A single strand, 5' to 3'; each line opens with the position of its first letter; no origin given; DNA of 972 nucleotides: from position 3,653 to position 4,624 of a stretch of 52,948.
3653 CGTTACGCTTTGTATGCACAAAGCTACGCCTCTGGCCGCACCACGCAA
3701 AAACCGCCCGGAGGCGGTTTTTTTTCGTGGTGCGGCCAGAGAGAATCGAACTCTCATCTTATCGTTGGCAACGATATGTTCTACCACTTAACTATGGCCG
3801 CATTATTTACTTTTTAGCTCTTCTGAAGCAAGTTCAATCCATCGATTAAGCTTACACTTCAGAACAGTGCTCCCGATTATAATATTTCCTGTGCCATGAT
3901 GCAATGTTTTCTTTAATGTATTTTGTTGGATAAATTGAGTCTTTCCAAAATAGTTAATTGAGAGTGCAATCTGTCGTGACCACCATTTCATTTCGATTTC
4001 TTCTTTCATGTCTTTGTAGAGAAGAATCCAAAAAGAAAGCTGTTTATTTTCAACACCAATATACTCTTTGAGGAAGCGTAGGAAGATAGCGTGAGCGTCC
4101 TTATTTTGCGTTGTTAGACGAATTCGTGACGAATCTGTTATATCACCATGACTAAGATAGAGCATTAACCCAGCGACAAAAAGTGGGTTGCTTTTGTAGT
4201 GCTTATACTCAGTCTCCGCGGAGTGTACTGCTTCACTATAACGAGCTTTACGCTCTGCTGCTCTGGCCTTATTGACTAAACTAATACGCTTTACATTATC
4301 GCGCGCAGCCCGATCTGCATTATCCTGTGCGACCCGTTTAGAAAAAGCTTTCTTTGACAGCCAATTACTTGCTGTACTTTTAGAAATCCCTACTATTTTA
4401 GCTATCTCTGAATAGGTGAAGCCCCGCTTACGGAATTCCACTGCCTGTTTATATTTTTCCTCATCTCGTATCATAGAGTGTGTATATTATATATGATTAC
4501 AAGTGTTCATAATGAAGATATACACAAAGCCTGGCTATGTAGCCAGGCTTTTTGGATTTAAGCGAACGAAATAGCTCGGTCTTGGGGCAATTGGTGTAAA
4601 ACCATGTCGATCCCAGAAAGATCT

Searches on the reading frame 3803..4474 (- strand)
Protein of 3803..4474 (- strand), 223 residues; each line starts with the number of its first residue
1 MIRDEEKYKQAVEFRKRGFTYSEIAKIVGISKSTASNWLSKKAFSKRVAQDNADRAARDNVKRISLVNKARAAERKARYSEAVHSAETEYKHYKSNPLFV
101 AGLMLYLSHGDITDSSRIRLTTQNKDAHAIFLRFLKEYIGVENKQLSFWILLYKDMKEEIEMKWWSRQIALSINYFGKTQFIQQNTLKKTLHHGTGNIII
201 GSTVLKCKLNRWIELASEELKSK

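Call 8: search_protein_families(library=pfam, proteins=[window:3803-4474:-], max_evalue=0.1)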
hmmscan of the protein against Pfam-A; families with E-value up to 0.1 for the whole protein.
window:3803-4474:- (223 aa): 18 families
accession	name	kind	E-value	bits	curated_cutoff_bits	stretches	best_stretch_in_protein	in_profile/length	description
PF13384.12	HTH_23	-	2e-07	31.1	24.6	1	10-40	9-39/50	Homeodomain-like domain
PF13518.12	HTH_28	-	2e-05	25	25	1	10-41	4-35/52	Helix-turn-helix domain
PF08281.18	Sigma70_r4_2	-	0.00011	22.3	25.7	1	6-40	13-48/54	Sigma-70, region 4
PF01381.28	HTH_3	-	0.00058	20.3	23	1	16-42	7-33/55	Helix-turn-helix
PF02796.21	HTH_7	-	0.0012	19.3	23.8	1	4-34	7-37/45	Helix-turn-helix domain of resolvase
PF04967.18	HTH_10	-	0.002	18.3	23.1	1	16-41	21-46/53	HTH DNA binding domain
PF20432.4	Xre-like-HTH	-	0.0055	17.4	25.8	1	16-57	21-59/63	Antitoxin Xre-like helix-turn-helix domain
PF13022.12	HTH_Tnp_1_2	-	0.01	16.4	27.9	1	19-48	27-56/122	Helix-turn-helix of insertion element transposase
PF04545.22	Sigma70_r4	-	0.01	15.8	24.1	1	17-37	19-39/50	Sigma-70, region 4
PF07022.19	Phage_CI_repr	-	0.017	15.9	22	1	22-45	16-39/65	Bacteriophage CI repressor helix-turn-helix domain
PF12728.13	HTH_17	-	0.023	15.4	27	1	21-44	4-27/51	Helix-turn-helix domain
PF00356.27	LacI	-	0.023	14.9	27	1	22-52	3-30/46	Bacterial regulatory proteins, lacI family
PF13443.12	HTH_26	-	0.031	15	22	1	15-43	7-35/63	Cro/C1-type HTH DNA-binding domain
PF01527.26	HTH_Tnp_1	-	0.035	14.8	24.1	0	10-53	14-56/75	Transposase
PF13551.12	HTH_29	-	0.041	14.4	28.1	0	20-39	14-33/64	Winged helix-turn helix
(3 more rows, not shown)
